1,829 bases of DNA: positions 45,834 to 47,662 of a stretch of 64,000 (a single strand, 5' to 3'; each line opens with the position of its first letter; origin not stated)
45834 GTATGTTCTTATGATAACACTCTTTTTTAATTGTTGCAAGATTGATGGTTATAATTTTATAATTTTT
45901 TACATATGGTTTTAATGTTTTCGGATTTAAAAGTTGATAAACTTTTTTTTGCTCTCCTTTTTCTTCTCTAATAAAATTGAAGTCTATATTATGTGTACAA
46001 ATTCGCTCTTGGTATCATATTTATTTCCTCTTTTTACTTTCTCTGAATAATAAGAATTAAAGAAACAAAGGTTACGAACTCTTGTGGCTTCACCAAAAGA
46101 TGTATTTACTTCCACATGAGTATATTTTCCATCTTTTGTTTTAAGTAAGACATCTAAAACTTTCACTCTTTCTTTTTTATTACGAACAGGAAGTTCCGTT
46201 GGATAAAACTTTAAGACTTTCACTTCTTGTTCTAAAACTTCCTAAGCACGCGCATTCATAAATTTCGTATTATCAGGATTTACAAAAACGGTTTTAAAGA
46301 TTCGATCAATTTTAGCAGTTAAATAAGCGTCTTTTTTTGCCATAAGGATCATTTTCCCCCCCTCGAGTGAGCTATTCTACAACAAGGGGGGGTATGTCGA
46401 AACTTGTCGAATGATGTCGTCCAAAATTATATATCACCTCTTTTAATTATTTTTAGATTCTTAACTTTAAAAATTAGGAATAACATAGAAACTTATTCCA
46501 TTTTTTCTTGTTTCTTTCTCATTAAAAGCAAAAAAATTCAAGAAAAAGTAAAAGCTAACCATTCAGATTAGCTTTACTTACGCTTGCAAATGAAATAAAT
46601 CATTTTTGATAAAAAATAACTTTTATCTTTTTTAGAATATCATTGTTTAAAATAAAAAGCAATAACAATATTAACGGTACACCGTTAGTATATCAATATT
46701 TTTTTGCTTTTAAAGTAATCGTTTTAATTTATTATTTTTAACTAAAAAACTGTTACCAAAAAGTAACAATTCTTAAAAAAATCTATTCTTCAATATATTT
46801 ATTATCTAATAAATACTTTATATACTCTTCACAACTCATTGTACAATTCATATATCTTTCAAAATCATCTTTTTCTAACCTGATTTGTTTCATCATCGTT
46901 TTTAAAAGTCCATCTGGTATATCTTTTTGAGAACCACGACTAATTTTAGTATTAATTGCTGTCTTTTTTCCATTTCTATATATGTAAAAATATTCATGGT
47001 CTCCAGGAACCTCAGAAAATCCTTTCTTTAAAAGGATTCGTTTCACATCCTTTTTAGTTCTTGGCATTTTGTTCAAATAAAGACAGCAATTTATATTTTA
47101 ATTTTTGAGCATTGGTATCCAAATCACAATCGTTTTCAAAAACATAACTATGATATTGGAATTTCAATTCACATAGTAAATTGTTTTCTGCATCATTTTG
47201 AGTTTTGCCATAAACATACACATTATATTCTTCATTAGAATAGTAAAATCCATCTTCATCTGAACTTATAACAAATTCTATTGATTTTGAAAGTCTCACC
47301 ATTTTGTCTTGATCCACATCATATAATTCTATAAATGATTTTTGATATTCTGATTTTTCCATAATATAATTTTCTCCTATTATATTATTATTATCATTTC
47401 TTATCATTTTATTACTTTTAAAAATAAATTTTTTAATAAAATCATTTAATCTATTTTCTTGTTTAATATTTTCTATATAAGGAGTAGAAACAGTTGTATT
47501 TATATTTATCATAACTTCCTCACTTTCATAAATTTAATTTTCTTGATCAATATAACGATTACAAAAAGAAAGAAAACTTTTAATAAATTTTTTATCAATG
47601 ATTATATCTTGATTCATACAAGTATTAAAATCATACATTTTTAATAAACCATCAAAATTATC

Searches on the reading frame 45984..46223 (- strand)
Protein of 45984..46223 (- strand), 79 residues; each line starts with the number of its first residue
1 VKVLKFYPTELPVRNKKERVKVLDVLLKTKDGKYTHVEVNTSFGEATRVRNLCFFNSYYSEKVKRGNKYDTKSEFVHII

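Call 27: search_protein_families(library=pfam, proteins=[window:45984-46223:-], max_evalue=0.01)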
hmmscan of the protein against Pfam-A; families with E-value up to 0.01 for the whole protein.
window:45984-46223:- (79 aa): 1 family
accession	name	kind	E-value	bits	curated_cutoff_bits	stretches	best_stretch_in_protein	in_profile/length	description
PF12784.13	PDDEXK_2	-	1.6e-07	31.8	27.4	1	4-78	38-112/229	PD-(D/E)XK nuclease family transposase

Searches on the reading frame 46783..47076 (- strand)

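Call 8: search_protein_families(library=ncbifam, proteins=[window:46783-47076:-], max_evalue=0.01)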
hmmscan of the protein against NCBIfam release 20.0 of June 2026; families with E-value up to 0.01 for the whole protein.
window:46783-47076:- (97 aa): 0 families

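Call 27: search_protein_families(library=pfam, proteins=[window:46783-47076:-], max_evalue=0.01)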
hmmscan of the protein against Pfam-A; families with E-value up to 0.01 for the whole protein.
window:46783-47076:- (97 aa): 1 family
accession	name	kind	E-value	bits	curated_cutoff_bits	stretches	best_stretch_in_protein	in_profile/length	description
PF07927.17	HicA_toxin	-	1.6e-06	28.6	27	1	9-66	2-57/58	HicA toxin of bacterial toxin-antitoxin,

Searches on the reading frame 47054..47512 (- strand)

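Call 3: search_protein_families(library=pfam, proteins=[window:47054-47512:-], max_evalue=0.01)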
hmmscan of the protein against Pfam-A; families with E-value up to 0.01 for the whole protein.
window:47054-47512:- (152 aa): 1 family
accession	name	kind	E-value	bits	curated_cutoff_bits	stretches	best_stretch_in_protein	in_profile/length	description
PF04053.20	B-prop_COPA_B_2nd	-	0.0029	17.6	57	1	57-143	125-218/248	COPA/B second beta-propeller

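Call 4: search_protein_families(library=padloc, proteins=[window:47054-47512:-], max_evalue=0.01)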
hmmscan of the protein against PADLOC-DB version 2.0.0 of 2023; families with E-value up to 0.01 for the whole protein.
window:47054-47512:- (152 aa): 1 family
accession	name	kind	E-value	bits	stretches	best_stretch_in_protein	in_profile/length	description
PDLC00882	HORMA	-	0.0057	14.6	0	8-118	11-123/166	HORMA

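Call 8: search_protein_families(library=ncbifam, proteins=[window:47054-47512:-], max_evalue=0.01)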
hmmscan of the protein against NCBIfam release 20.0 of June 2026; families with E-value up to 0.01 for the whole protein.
window:47054-47512:- (152 aa): 0 families
